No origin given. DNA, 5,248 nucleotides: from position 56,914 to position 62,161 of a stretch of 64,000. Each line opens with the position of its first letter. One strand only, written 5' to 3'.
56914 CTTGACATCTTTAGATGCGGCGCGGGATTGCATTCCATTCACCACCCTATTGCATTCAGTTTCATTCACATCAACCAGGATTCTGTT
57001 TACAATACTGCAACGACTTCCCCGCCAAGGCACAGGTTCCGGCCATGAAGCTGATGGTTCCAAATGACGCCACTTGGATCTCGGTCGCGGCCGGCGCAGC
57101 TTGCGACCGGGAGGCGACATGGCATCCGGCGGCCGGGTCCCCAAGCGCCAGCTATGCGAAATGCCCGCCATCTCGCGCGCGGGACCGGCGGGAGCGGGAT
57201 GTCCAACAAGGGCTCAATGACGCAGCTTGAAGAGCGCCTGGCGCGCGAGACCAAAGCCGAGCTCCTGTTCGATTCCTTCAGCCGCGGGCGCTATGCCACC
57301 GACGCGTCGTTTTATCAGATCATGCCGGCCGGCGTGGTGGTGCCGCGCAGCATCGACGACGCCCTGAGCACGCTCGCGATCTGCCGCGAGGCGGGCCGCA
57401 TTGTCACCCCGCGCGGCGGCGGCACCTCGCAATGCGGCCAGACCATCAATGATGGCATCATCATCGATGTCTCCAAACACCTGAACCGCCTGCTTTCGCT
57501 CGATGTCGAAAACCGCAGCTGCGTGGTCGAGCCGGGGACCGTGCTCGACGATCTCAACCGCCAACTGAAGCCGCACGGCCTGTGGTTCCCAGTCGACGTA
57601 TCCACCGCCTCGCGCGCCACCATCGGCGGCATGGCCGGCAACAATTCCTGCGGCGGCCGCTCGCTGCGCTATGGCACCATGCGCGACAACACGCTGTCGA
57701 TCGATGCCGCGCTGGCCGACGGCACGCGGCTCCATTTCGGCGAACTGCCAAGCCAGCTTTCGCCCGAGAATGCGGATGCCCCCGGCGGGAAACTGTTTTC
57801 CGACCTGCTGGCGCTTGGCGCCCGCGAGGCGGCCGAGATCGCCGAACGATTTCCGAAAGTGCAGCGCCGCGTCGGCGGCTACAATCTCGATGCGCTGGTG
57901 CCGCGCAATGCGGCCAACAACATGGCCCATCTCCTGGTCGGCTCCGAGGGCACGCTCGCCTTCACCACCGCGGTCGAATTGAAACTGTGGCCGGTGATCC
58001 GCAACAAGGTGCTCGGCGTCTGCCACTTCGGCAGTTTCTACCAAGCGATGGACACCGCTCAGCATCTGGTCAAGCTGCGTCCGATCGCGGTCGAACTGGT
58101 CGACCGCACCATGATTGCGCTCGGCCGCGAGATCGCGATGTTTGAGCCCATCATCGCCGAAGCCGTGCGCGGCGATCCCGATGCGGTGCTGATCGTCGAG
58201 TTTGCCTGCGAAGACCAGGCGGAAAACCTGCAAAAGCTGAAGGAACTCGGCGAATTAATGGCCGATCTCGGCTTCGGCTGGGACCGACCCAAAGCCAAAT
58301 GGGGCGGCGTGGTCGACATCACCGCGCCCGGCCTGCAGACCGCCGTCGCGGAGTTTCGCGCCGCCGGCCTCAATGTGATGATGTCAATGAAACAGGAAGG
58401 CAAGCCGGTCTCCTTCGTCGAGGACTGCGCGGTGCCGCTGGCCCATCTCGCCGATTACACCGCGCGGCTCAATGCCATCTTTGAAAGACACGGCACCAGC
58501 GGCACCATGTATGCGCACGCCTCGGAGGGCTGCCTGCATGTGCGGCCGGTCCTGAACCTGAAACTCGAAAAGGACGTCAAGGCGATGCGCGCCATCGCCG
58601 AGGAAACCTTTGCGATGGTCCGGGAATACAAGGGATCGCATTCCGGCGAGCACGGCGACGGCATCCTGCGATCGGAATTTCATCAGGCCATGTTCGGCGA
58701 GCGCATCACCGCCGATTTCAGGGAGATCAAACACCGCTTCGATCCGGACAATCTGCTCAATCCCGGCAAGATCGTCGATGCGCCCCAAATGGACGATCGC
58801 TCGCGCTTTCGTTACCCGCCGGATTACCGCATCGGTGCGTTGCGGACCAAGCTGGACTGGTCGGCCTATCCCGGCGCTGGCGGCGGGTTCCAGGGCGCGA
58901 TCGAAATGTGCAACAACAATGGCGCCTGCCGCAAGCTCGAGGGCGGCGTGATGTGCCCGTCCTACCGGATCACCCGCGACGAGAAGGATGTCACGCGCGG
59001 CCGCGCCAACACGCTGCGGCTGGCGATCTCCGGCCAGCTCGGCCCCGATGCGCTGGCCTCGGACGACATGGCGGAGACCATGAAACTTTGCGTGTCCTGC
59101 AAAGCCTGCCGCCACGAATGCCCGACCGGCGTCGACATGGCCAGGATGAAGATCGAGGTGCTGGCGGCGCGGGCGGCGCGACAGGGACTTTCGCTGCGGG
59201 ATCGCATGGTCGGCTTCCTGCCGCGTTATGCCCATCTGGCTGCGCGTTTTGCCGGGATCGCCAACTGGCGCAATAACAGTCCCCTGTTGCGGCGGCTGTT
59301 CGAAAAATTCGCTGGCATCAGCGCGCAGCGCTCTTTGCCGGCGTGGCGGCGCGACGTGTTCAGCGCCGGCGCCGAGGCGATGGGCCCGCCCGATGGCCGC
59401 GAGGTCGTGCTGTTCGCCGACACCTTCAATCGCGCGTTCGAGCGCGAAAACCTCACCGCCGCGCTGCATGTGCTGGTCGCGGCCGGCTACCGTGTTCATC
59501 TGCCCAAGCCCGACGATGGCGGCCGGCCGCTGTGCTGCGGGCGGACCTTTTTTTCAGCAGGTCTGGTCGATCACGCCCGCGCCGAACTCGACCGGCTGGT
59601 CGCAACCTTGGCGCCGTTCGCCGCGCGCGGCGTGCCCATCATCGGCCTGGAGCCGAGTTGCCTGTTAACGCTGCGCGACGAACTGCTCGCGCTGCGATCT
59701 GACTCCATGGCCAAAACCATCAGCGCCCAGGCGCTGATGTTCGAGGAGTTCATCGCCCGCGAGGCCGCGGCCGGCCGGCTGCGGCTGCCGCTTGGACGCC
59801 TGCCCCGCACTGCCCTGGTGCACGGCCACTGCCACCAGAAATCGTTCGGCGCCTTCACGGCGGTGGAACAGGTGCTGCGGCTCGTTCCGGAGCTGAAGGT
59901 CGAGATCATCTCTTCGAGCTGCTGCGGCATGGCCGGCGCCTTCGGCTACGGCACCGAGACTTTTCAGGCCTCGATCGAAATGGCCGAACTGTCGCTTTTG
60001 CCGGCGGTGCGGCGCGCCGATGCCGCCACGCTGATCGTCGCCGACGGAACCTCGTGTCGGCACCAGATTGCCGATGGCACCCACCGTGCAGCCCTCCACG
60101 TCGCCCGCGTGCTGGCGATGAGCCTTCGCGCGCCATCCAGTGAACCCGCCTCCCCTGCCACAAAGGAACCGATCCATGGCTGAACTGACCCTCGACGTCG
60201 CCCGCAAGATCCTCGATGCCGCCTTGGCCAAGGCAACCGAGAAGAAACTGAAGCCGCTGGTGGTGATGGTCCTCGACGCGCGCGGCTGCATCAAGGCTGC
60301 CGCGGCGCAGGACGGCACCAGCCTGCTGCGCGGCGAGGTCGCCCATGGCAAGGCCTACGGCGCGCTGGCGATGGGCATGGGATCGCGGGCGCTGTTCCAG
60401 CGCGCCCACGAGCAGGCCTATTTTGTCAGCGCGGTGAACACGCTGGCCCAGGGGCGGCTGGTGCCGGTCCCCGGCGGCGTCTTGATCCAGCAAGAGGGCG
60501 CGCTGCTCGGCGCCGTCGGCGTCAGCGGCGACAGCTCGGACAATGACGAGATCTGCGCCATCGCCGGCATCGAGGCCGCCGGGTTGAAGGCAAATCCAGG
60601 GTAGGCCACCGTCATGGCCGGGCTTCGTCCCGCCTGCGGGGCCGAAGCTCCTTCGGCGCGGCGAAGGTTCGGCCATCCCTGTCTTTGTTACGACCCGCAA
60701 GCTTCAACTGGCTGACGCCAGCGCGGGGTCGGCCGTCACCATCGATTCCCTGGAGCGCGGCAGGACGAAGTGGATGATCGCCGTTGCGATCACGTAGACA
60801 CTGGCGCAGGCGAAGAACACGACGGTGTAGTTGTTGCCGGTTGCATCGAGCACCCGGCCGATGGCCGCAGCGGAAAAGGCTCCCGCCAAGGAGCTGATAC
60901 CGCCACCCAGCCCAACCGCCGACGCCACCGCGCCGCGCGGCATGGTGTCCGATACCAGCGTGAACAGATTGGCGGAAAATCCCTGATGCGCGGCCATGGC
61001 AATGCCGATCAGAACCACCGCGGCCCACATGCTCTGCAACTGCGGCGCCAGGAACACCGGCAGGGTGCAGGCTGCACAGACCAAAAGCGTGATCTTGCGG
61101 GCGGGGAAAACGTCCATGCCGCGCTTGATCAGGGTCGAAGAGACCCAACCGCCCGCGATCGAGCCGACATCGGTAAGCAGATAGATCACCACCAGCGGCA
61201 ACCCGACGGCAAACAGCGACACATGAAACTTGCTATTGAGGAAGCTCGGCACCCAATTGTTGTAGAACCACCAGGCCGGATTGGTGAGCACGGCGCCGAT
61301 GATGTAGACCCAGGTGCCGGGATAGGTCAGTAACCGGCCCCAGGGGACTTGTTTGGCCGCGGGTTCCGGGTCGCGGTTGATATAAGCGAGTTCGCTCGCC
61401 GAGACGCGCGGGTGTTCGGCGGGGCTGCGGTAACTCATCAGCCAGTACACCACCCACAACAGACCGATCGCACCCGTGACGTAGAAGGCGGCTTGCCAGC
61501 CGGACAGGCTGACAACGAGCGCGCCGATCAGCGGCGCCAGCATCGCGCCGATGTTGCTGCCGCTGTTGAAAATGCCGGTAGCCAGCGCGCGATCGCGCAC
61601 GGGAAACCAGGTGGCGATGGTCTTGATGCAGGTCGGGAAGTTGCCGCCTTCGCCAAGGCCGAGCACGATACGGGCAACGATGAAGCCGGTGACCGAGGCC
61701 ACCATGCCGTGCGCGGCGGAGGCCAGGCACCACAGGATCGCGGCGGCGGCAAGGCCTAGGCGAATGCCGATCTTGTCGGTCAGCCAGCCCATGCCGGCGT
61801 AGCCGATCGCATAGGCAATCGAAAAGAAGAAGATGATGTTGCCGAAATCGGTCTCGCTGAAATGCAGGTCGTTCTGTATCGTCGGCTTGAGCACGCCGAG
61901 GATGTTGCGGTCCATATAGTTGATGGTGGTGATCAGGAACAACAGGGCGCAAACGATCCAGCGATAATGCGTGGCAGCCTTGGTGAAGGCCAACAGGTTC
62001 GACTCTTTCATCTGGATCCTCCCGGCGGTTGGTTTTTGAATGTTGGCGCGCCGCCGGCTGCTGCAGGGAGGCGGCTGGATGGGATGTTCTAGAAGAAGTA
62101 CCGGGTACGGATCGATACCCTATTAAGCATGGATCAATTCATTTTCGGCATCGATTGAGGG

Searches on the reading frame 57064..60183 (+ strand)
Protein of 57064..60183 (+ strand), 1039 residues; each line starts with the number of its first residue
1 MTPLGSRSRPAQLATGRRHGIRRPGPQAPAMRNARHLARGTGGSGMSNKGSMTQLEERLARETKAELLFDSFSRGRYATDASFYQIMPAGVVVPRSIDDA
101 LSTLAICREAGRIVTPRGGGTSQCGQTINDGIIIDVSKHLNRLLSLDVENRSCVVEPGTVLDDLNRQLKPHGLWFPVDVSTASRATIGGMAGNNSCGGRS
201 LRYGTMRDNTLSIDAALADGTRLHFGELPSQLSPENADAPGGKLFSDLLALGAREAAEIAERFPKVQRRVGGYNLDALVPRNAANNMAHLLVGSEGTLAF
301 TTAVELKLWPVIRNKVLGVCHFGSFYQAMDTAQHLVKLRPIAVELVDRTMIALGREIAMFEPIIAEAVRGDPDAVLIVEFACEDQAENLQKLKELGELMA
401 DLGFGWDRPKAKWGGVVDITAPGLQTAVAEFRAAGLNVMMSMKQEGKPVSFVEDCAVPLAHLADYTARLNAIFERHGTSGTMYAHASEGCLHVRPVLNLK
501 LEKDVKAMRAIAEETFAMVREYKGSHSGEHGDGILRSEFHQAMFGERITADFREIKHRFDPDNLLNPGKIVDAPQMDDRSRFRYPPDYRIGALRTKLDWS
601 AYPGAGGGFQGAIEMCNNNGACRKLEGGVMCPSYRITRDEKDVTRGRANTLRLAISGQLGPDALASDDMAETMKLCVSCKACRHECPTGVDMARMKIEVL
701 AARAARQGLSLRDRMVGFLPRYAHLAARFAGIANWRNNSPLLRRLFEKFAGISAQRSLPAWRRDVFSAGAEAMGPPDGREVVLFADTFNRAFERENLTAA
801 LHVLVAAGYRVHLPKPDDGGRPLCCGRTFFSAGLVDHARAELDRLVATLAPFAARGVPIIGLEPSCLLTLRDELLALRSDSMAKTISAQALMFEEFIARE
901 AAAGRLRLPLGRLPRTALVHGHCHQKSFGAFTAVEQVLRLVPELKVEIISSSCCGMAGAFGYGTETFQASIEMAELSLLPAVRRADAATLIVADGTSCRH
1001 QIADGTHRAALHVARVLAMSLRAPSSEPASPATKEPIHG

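Call 76: search_protein_families(library=pfam, proteins=[window:57064-60183:+], max_evalue=0.0001)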
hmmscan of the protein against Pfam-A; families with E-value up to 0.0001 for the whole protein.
window:57064-60183:+ (1039 aa): 4 families
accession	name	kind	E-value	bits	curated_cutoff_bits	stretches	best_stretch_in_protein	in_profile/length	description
PF02913.24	FAD-oxidase_C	-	6.6e-45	154.2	21.2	1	314-570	4-248/248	FAD linked oxidases, C-terminal domain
PF01565.28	FAD_binding_4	-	6.1e-39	133.3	26.4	1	88-225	1-138/139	FAD binding domain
PF13183.11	Fer4_8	-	8e-09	36.4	27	1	613-690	2-68/68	4Fe-4S dicluster domain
PF13534.11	Fer4_17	-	5.1e-07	30.6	22.2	1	616-691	2-61/61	4Fe-4S dicluster domain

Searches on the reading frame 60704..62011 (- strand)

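Call 76: search_protein_families(library=pfam, proteins=[window:60704-62011:-], max_evalue=0.0001)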
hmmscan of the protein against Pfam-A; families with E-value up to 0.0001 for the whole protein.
window:60704-62011:- (435 aa): 2 families
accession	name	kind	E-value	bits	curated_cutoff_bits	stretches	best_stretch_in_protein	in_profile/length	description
PF07690.21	MFS_1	-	3.8e-63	213.9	33.4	2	24-380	1-346/347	Major Facilitator Superfamily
PF00083.30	Sugar_tr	-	1.5e-09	37.7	22.3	1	52-197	44-195/452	Sugar (and other) transporter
